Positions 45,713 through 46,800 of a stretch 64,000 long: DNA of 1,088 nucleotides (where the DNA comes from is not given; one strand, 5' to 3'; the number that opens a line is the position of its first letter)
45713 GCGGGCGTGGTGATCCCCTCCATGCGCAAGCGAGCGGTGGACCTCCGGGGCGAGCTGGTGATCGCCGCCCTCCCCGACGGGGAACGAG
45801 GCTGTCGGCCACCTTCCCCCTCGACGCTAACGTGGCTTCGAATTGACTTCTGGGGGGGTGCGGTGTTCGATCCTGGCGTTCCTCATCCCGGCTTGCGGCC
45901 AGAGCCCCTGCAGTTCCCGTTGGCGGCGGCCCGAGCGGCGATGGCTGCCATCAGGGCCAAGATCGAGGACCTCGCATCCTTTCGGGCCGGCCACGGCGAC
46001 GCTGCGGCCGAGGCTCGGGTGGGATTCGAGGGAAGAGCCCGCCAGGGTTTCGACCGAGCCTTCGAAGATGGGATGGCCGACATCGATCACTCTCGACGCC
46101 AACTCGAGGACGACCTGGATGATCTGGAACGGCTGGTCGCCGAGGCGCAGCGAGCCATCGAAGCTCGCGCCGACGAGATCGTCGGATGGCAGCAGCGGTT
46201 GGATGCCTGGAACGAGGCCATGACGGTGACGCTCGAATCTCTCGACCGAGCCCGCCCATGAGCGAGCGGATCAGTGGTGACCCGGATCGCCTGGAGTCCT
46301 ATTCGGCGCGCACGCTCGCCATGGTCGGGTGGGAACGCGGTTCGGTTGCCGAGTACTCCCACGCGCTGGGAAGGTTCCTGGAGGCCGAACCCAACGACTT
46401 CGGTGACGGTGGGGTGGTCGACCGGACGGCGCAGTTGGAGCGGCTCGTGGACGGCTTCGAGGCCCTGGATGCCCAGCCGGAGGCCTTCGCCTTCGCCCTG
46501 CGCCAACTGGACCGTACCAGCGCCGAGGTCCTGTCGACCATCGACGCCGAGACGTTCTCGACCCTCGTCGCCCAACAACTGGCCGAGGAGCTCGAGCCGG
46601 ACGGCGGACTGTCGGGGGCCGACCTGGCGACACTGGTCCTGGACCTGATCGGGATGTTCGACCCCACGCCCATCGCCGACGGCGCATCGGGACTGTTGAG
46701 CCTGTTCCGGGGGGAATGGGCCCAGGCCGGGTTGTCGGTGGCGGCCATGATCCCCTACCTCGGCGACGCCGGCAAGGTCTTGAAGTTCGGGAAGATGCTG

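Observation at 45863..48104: Lower-GC three-gene cassette: helical WXG-like protein, modular toxin-like protein and acidic putative immunity protein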

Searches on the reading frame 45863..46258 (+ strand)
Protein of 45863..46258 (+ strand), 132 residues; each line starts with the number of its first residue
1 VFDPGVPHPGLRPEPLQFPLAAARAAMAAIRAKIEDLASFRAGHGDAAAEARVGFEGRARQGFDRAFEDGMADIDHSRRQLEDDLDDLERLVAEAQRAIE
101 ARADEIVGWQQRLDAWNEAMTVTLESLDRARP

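Call 7: search_protein_families(library=pfam, proteins=[window:45863-46258:+], max_evalue=1)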
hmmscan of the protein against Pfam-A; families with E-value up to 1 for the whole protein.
window:45863-46258:+ (132 aa): 6 families
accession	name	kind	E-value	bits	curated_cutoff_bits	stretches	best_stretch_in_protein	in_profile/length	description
PF20492.3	ERM_helical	-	0.0055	17.2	40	1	72-118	72-118/120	Ezrin/radixin/moesin, alpha-helical domain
PF24627.1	PUMA_CC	-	0.02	15.4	30.1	1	73-115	26-68/74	PUMA coiled-coil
PF04102.17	SlyX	-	0.064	14.4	30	1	81-119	15-53/67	SlyX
PF20975.2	DGCcoil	-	0.068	12.7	26.7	1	25-120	254-346/359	DGC-associated coil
PF04399.18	Glutaredoxin2_C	-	0.14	12.4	32.8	1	48-97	31-79/130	Glutaredoxin 2, C terminal domain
PF03980.19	Nnf1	-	0.42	11.4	23.7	1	78-102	28-52/110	Nnf1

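Call 8: search_protein_families(library=ncbifam, proteins=[window:45863-46258:+], max_evalue=1)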
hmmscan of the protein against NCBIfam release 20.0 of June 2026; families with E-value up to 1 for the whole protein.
window:45863-46258:+ (132 aa): 0 families

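Call 16: find_homologous_proteins(query=window:45863-46258:+)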
Query window:45863-46258:+ (132 aa): 5 proteins with E <= 0.001 among 685 candidates.
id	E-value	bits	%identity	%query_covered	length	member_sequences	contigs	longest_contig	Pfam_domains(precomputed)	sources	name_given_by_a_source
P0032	4.5e-78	278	100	100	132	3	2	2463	-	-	-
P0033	2.0e-60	221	78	100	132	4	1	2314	-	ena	-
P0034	1.2e-38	150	63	91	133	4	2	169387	-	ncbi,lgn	-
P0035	6.5e-30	122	78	61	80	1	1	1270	-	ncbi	-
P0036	1.2e-12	66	41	72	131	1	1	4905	-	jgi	jgi:hypothetical protein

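Call 43: find_encoding_contigs(protein=P0034, flank=10000, max_places=4)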
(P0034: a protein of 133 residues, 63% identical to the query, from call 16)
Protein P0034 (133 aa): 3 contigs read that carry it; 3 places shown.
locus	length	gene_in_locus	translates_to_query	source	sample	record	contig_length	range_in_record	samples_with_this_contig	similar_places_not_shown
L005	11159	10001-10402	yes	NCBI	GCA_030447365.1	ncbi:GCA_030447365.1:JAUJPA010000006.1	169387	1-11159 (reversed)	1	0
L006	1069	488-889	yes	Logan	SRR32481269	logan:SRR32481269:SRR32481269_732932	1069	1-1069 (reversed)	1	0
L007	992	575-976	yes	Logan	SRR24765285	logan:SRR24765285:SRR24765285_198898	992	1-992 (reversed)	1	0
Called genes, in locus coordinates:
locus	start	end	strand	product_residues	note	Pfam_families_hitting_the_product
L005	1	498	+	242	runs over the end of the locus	PF00092:VWA, PF13519:VWA_2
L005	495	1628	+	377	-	PF02277:DBI_PRT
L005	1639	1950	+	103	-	PF02311:AraC_binding (weak), PF07883:Cupin_2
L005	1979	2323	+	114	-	-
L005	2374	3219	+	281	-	PF03631:Virul_fac_BrkB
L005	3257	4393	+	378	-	PF05343:Peptidase_M42, PF01546:Peptidase_M20 (faint)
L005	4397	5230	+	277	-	PF01149:Fapy_DNA_glyco, PF06831:H2TH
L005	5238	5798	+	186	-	PF02622:DUF179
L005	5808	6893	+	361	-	PF01068:DNA_ligase_A_M, PF04679:DNA_ligase_A_C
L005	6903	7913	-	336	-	PF21686:LigD_Prim-Pol, PF01896:DNA_primase_S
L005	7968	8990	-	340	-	PF01118:Semialdhyde_dh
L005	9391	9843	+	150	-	PF00210:Ferritin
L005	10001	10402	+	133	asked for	-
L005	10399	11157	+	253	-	?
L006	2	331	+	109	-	?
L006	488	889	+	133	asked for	-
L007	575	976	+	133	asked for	-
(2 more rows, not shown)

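Call 63: search_solved_structures(query=A6, max_evalue=10, show_alignments=2)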
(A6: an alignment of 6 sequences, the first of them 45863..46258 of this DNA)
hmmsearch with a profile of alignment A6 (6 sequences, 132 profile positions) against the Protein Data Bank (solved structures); distinct sequences matched with E-value up to 10: 28.
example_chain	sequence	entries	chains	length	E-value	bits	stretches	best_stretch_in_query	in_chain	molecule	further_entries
1wa8_B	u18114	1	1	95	0.026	18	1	17-107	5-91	6 KDA EARLY SECRETORY ANTIGENIC TARGET (ESAT-6)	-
3fav_B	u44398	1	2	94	0.026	17.9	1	17-107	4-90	6 kDa early secretory antigenic target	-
4lws_A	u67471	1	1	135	0.028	17.8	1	21-105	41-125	Uncharacterized protein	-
3he5_B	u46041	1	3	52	0.078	16.4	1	67-111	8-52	SYNZIP2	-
7bin_K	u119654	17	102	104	0.12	15.8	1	46-97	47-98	Flagellar hook-basal body complex protein FliE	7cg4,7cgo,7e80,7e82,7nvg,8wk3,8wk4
7ju4_v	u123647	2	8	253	0.17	15.3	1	57-104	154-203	28 kDa inner dynein arm light chain, axonemal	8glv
8r5i_B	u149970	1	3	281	0.26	14.7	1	64-106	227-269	Core protein A4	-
9cu8_A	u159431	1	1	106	0.33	14.4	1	59-97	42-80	TNFR2_mb1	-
9i5e_A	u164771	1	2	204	0.47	13.9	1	58-112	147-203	Isoform 2B of GTPase KRas,APH2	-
4rfx_A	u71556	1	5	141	0.68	13.4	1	73-121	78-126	Dynactin subunit 1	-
7ung_A0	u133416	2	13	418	0.73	13.3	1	63-107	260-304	Tektin-1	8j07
6qfo_A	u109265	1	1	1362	0.8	13.1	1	21-101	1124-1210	PEGA domain-containing protein,PEGA domain-containing protein,EngBF DARPin fusion 9b 3G124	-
9d2f_P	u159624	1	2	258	0.82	13.1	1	55-104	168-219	Axonemal dynein light intermediate polypeptide 1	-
4zry_B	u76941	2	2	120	0.88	13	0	63-111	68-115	Keratin, type II cytoskeletal 1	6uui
7eqc_B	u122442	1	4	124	1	12.8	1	70-118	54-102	CYtoKinesis defect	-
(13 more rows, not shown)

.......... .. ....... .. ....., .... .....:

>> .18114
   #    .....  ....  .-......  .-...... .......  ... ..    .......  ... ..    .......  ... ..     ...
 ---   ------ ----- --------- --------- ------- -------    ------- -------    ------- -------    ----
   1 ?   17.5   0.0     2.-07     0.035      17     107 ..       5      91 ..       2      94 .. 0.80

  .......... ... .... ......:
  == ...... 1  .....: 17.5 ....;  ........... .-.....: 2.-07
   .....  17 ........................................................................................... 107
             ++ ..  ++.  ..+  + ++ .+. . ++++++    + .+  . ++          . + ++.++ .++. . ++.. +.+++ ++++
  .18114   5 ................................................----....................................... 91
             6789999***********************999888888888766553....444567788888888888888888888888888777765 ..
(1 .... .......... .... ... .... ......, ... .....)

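Call 66: search_protein_families(library=pfam, alignment_id=A6, max_evalue=5)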
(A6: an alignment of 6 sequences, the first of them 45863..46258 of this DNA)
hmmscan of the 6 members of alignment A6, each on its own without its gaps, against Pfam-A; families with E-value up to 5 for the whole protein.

A. member 1, window:45863-46258:+ (132 aa): 6 families
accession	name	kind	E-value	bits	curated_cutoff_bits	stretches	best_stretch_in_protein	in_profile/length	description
PF20492.3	ERM_helical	-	0.0055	17.2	40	1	72-118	72-118/120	Ezrin/radixin/moesin, alpha-helical domain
PF24627.1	PUMA_CC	-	0.02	15.4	30.1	1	73-115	26-68/74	PUMA coiled-coil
PF04102.17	SlyX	-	0.064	14.4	30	1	81-119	15-53/67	SlyX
PF20975.2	DGCcoil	-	0.068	12.7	26.7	1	25-120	254-346/359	DGC-associated coil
PF04399.18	Glutaredoxin2_C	-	0.14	12.4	32.8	1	48-97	31-79/130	Glutaredoxin 2, C terminal domain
PF03980.19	Nnf1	-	0.42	11.4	23.7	1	78-102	28-52/110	Nnf1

B. families by the number of members that match (of 6 scanned): 19 families
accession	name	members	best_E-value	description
PF03980.19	Nnf1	3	0.0029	Nnf1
PF04102.17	SlyX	3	0.064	SlyX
PF24627.1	PUMA_CC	2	0.02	PUMA coiled-coil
PF21085.3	CusS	2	0.11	CusS sensor domain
PF09686.15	Plasmid_RAQPRD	2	0.4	Plasmid protein of unknown function (Plasmid_RAQPRD)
PF20492.3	ERM_helical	1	0.0055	Ezrin/radixin/moesin, alpha-helical domain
PF06013.18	WXG100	1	0.0056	Proteins of 100 residues with WXG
PF13166.12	AAA_13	1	0.035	AAA domain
PF09278.17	MerR-DNA-bind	1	0.051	MerR, DNA binding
PF21725.3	T7SS_signal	1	0.06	Putative T7SS secretion signal domain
PF20975.2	DGCcoil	1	0.068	DGC-associated coil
PF12688.13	TPR_5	1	0.097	Tetratrico peptide repeat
PF04399.18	Glutaredoxin2_C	1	0.14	Glutaredoxin 2, C terminal domain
PF03280.19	Lipase_chap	1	0.16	Proteobacterial lipase chaperone protein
PF01442.23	Apolipoprotein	1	0.22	Apolipoprotein A1/A4/E domain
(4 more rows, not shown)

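Call 74: search_protein_families(library=padloc, proteins=[window:45863-46258:+], max_evalue=1)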
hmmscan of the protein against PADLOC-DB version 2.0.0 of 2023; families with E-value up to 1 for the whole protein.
window:45863-46258:+ (132 aa): 1 family
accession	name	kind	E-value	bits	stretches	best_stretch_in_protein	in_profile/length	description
PDLC00584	JetC3|JetC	-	0.02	10.3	1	28-115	489-575/1494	DUF3584 domain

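Call 77: find_encoding_contigs(protein=P0036, flank=10000, max_places=3)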
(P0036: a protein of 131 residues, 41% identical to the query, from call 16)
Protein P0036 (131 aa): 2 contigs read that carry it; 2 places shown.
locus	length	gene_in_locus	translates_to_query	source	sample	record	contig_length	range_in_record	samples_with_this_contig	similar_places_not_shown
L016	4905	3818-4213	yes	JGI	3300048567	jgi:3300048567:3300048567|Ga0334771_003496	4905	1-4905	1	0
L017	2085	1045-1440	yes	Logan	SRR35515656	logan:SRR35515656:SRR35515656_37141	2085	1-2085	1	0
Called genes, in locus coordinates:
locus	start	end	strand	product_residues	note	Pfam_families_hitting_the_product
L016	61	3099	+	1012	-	PF01580:FtsK_SpoIIIE, PF13401:AAA_22 (faint), PF25199:nSTAND_NTPase5 (faint), PF01580:FtsK_SpoIIIE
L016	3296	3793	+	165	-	-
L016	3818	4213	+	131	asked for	-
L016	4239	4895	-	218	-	-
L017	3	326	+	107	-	?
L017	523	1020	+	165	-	-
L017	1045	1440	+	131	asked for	-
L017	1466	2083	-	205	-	?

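Call 79: search_protein_families(library=pfam, proteins=[L016:61-3099:+, L016:3296-3793:+, L016:3818-4213:+, L016:4239-4895:-], max_evalue=0.5)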
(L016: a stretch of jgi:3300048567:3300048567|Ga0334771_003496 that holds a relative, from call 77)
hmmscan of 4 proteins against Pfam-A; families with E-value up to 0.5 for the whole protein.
L016:61-3099:+ (1012 aa): 19 families
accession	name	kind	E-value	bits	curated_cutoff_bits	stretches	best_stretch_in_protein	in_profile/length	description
PF01580.24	FtsK_SpoIIIE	-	2.4e-50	171.5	24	2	213-384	17-220/221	FtsK/SpoIIIE family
PF13401.12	AAA_22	-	5.9e-11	43.2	27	2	233-379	6-121/130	AAA domain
PF25199.1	nSTAND_NTPase5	-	9.5e-09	35.7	34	0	570-592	45-67/145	Novel STAND NTPase 5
PF13191.12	AAA_16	-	5.8e-07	30.6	32.6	1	230-372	20-164/167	AAA ATPase domain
PF05729.18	NACHT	-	0.00016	22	26.7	1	237-269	5-40/167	NACHT domain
PF10412.15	TrwB_AAD_bind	-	0.001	18.5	20.5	0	234-261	17-44/387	Type IV secretion-system coupling protein DNA-binding domain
PF01935.23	DUF87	-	0.0075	16.8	23.2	1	226-263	16-54/220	Helicase HerA, central domain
PF06414.18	Zeta_toxin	-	0.012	15.5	22.3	0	236-256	20-40/199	Zeta toxin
PF00005.33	ABC_tran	-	0.025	15.6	25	0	235-258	15-37/137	ABC transporter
PF10442.14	FIST_C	-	0.041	14.5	28.5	0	542-591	20-72/131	FIST C domain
PF02456.21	Adeno_IVa2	-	0.055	12.7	21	1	235-268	90-123/370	Adenovirus IVa2 protein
PF13238.12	AAA_18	-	0.072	14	29.4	0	236-256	2-22/128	AAA domain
PF17853.6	GGDEF_2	-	0.096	13.4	24.5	1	617-701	21-96/116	GGDEF-like domain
PF02492.25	cobW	-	0.13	12.3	20.7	0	236-257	4-23/180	CobW/HypB/UreG, nucleotide-binding domain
PF00437.27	T2SSE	-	0.15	11.2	24.9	0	236-257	146-167/370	Type II/IV secretion system protein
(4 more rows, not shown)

L016:3296-3793:+ (165 aa): 1 family
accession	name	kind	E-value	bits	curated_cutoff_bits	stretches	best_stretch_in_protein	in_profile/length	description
PF01442.23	Apolipoprotein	-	9.6e-05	22.6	90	1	2-73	7-76/190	Apolipoprotein A1/A4/E domain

L016:3818-4213:+ (131 aa): 3 families
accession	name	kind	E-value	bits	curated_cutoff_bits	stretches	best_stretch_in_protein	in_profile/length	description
PF06013.18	WXG100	-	0.0056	17.3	27.3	1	29-92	14-77/86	Proteins of 100 residues with WXG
PF13166.12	AAA_13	-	0.035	13.2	36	1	25-122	368-461/713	AAA domain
PF21725.3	T7SS_signal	-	0.06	13.7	27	1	55-129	104-178/241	Putative T7SS secretion signal domain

L016:4239-4895:- (218 aa): 2 families
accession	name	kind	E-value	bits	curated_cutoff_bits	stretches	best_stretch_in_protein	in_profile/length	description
PF13517.12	FG-GAP_3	-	0.049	14.7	26.9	0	96-115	40-59/61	FG-GAP-like repeat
PF01839.29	FG-GAP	-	0.14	12.5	22.1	1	99-113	2-16/37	FG-GAP repeat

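Call 80: search_solved_structures(query=L016:61-3099:+, max_evalue=0.00001)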
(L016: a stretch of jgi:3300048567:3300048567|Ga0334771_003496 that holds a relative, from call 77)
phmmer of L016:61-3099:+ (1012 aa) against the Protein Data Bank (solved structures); distinct sequences matched with E-value up to 0.00001: 14.
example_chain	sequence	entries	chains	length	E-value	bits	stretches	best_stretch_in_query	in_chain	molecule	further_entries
4nh0_A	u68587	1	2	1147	7.3e-73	249.3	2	7-771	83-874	Cell divisionFtsK/SpoIIIE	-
9qks_G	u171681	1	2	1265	4.4e-53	183.8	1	9-440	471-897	ESX secretion system protein YukB,Green fluorescent protein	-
7np7_C1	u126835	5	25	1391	5.5e-50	173.5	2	154-442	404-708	ESX-5 secretion system protein EccC5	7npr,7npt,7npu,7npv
7b9f_C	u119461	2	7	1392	1.2e-47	165.8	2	154-443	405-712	EccC5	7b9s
4n1a_A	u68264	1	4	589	8.6e-33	116.6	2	501-771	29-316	Cell divisionFtsK/SpoIIIE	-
5fv0_A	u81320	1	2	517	2e-23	85.6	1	544-858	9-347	ESX secretion system protein EccC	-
4lya_A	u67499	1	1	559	2.4e-23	85.4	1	544-858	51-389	Uncharacterized protein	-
2iuu_A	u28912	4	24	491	2.1e-16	62.3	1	225-420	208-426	DNA TRANSLOCASE FTSK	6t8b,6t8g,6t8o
2iut_A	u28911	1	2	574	2.7e-16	62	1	225-420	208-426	DNA TRANSLOCASE FTSK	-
2ius_A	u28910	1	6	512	2.2e-15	59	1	225-420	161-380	DNA TRANSLOCASE FTSK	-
9jv8_A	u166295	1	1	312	4.8e-15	57.9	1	546-643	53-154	ESX-1 secretion system protein EccCb1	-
6o1w_A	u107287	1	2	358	5.7e-12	47.7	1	217-436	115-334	DNA translocase coupling protein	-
6o1x_A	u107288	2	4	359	5.7e-12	47.7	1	217-436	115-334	DNA translocase coupling protein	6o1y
6o1z_A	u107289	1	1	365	6e-12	47.6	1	217-436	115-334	DNA translocase coupling protein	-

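Call 81: search_solved_structures(query=L016:3296-3793:+, max_evalue=10)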
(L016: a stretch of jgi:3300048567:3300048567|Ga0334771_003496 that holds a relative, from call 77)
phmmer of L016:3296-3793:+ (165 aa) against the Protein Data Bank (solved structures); distinct sequences matched with E-value up to 10: 42.
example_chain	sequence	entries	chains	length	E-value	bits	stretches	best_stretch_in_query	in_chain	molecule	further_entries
7b8r_A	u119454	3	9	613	0.23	15.2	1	75-136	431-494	Multidrug efflux pump subunit AcrB,Multidrug efflux pump subunit AcrB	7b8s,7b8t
5en5_A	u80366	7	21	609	0.28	14.9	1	75-136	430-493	Multidrug efflux pump subunit AcrB,Multidrug efflux pump subunit AcrB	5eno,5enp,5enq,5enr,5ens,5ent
5yil_A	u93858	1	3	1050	0.39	14.4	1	76-136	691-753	Multidrug efflux pump subunit AcrB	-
3w9h_A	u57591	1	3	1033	0.55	14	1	76-136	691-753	Acriflavine resistance protein B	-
9v5r_A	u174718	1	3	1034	0.55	14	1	76-136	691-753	Multidrug efflux pump subunit AcrB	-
4u8v_A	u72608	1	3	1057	0.56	13.9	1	76-136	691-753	Multidrug efflux pump subunit AcrB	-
4ziv_A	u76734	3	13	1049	0.56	13.9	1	76-136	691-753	Multidrug efflux pump subunit AcrB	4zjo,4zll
4ziw_A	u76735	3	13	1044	0.56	13.9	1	76-136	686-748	Multidrug efflux pump subunit AcrB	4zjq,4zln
2hqc_A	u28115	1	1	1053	0.56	13.9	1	76-136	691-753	Acriflavine resistance protein B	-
1t9t_A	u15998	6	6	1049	0.57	13.9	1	76-136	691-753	Acriflavine resistance protein B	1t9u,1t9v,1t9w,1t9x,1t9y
6csx_B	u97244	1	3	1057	0.57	13.9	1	76-136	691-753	Multidrug efflux pump subunit AcrB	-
4c48_A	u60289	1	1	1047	0.57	13.9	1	76-136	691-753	ACRIFLAVINE RESISTANCE PROTEIN B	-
1oy6_A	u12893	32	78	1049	0.57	13.9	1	76-136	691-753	Acriflavine resistance protein B | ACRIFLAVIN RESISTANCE PROTEIN B | Multidrug efflux pump subunit AcrB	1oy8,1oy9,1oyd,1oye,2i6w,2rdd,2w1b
5v5s_J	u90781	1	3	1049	0.57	13.9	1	76-136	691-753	Multidrug efflux pump subunit AcrB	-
7b5p_B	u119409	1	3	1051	0.57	13.9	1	76-136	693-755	Efflux pump membrane transporter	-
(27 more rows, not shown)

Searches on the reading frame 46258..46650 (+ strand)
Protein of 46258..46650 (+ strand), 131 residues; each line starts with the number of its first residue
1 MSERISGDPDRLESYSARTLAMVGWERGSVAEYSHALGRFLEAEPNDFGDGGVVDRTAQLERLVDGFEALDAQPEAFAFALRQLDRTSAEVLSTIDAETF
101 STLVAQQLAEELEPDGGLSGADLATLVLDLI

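Call 10: search_protein_families(library=pfam, proteins=[window:46258-46650:+], max_evalue=10)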
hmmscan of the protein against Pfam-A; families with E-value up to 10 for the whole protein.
window:46258-46650:+ (131 aa): 0 families

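Call 64: search_solved_structures(query=A5, max_evalue=10, show_alignments=2)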
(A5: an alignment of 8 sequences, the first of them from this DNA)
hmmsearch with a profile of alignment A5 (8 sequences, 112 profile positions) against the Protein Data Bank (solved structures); distinct sequences matched with E-value up to 10: 3.
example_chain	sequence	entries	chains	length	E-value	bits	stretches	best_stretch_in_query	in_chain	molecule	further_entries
4twe_A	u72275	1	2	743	0.72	13.2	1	30-92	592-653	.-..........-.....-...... acidic dipeptidase-like protein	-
8hdr_a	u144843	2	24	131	1.4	12.3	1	53-89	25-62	Pam3 adaptor protein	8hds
8grq_D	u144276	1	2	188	1.6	12.1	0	3-20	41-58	H2B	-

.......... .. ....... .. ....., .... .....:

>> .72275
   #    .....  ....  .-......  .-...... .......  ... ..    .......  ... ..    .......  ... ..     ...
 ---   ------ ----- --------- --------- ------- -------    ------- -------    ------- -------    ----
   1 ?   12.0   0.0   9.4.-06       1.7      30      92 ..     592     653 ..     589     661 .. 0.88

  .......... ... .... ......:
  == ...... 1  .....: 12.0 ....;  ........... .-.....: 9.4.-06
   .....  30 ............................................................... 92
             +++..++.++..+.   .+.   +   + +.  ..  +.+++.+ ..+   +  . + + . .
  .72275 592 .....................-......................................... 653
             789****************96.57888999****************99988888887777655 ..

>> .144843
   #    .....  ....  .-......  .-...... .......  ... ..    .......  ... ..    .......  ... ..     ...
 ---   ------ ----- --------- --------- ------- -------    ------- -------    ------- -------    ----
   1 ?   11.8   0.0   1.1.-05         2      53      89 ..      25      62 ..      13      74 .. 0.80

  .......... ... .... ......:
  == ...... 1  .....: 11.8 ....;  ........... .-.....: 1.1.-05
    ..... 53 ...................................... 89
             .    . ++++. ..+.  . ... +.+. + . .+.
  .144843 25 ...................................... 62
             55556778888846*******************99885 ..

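Call 75: find_related_loci(query=A5, collection=metagenome_contigs, flank=10000)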
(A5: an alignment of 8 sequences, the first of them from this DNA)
Query A5 (112 aa) in metagenome_contigs; peptide patterns used: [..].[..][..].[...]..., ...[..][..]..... (x = any residue, [..] = any of these).
284 stretches matched a pattern; 1 encode a relative of the query (tblastn E <= 1e-3); 1 distinct loci.
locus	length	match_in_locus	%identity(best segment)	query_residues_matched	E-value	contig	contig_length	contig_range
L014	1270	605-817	80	1-71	5e-37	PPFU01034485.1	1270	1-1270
